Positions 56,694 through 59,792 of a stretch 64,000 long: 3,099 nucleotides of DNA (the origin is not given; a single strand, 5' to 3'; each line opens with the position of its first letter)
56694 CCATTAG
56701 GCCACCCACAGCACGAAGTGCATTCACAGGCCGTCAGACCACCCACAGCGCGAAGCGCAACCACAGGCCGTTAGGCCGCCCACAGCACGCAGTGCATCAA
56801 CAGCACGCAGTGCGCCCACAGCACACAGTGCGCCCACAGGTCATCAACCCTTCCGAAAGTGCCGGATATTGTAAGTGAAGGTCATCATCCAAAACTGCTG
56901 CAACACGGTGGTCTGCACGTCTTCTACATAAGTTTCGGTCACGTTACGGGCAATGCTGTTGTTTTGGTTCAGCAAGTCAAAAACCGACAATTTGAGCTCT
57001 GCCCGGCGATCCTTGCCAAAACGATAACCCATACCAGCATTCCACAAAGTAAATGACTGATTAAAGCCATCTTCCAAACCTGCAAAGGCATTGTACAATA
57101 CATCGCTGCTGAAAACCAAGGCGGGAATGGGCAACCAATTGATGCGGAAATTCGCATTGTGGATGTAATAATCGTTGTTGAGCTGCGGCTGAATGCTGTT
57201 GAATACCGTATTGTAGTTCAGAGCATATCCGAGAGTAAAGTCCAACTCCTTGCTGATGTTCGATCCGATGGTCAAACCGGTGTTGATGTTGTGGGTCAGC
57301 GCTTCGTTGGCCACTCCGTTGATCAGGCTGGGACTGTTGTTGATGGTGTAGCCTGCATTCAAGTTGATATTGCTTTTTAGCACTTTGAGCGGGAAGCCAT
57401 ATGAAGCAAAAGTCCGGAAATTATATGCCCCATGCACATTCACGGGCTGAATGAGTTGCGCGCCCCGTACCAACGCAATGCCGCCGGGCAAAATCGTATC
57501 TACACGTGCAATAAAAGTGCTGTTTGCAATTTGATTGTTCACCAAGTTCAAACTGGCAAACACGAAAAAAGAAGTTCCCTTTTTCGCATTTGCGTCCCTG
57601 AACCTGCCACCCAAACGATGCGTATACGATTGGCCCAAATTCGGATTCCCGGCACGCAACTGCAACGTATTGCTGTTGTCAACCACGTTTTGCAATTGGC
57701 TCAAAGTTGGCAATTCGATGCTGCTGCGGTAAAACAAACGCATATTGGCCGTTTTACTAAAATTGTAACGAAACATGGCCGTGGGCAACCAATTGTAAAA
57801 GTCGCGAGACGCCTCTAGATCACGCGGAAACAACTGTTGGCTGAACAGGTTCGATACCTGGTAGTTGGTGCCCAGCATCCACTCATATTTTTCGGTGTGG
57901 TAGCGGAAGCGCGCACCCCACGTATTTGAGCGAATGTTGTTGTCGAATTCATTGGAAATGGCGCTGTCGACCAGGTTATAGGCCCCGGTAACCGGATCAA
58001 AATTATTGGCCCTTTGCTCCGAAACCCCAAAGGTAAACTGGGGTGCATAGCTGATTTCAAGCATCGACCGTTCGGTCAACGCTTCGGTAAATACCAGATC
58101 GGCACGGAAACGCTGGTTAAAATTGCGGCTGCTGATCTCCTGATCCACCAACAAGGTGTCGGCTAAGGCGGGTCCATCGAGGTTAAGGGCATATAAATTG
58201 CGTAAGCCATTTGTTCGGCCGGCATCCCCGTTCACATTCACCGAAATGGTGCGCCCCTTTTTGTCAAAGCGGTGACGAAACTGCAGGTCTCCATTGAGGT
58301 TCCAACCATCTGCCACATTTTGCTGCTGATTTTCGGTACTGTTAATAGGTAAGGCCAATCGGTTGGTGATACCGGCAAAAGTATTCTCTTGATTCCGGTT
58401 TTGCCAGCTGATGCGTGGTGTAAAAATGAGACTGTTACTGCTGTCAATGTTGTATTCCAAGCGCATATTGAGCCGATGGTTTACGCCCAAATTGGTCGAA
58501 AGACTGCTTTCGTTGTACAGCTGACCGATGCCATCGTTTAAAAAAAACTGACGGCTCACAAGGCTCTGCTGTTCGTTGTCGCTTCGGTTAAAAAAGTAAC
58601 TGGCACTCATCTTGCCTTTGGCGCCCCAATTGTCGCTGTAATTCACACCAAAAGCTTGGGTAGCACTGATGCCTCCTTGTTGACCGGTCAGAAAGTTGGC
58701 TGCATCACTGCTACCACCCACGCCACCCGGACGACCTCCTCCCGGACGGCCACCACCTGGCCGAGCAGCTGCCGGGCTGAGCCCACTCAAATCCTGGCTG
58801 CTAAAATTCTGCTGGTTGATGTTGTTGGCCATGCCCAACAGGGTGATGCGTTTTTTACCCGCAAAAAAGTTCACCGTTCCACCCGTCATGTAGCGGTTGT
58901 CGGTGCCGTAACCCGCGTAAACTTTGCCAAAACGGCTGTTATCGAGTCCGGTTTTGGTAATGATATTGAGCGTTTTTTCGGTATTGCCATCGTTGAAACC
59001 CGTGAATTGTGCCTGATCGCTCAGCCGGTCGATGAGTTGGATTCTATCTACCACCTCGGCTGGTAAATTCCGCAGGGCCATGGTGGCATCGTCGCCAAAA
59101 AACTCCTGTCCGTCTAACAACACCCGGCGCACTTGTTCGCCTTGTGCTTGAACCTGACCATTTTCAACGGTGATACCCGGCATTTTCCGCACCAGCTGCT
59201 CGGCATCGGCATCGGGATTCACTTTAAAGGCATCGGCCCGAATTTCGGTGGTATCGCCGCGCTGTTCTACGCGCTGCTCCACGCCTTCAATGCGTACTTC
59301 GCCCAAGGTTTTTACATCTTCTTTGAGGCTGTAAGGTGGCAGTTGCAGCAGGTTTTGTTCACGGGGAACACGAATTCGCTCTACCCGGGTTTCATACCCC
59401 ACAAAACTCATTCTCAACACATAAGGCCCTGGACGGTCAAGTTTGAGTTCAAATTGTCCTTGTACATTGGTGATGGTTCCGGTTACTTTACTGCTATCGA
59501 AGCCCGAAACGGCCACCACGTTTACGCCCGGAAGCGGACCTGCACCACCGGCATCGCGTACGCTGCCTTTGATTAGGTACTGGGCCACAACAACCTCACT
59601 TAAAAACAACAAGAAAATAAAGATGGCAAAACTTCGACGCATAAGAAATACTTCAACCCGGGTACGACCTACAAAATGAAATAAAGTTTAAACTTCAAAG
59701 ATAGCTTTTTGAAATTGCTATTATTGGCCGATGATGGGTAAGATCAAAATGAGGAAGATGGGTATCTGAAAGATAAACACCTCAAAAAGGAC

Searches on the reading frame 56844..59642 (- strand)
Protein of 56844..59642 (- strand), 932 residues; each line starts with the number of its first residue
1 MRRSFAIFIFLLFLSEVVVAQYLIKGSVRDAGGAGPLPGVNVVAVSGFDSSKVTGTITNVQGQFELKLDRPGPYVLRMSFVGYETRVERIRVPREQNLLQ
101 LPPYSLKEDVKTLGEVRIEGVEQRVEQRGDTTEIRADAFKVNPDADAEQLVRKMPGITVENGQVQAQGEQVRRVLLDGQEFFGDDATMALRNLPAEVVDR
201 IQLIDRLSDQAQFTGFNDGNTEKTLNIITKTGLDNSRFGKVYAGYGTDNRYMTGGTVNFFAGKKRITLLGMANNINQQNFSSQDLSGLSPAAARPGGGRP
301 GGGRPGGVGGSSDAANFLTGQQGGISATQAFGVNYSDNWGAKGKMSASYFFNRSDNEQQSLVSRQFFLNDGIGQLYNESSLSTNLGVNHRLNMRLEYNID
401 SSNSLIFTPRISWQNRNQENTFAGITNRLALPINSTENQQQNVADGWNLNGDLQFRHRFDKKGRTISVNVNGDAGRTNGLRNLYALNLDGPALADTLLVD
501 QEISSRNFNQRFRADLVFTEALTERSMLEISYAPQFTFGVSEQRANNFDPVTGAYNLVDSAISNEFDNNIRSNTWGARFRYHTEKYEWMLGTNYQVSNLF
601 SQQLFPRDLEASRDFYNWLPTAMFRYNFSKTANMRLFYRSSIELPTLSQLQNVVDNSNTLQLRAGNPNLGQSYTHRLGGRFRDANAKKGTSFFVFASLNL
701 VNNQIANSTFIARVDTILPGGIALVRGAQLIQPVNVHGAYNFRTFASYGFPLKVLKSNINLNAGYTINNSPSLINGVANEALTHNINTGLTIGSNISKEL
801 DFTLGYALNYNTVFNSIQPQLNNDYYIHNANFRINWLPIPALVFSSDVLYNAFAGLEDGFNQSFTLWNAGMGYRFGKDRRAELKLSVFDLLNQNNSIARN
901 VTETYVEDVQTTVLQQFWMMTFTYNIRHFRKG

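Call 12: search_protein_families(library=ncbifam, proteins=[window:56844-59642:-])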
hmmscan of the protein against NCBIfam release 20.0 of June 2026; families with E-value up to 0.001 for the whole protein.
window:56844-59642:- (932 aa): 0 families

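Call 13: search_protein_families(library=pfam, proteins=[window:56844-59642:-])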
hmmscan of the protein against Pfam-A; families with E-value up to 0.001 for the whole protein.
window:56844-59642:- (932 aa): 4 families
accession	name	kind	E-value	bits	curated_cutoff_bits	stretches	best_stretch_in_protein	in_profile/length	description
PF14905.12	OMP_b-brl_3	-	1.4e-24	87.4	27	1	457-924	1-408/408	Outer membrane protein beta-barrel family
PF13715.12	CarbopepD_reg_2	-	1.2e-13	51.3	32.2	1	24-98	1-70/88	CarboxypepD_reg-like domain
PF13620.12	CarboxypepD_reg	-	1e-11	45.4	32.3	1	24-97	2-74/82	Carboxypeptidase regulatory-like domain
PF00593.30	TonB_dep_Rec_b-barrel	-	0.00018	22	27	1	434-887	50-433/436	TonB dependent receptor-like, beta-barrel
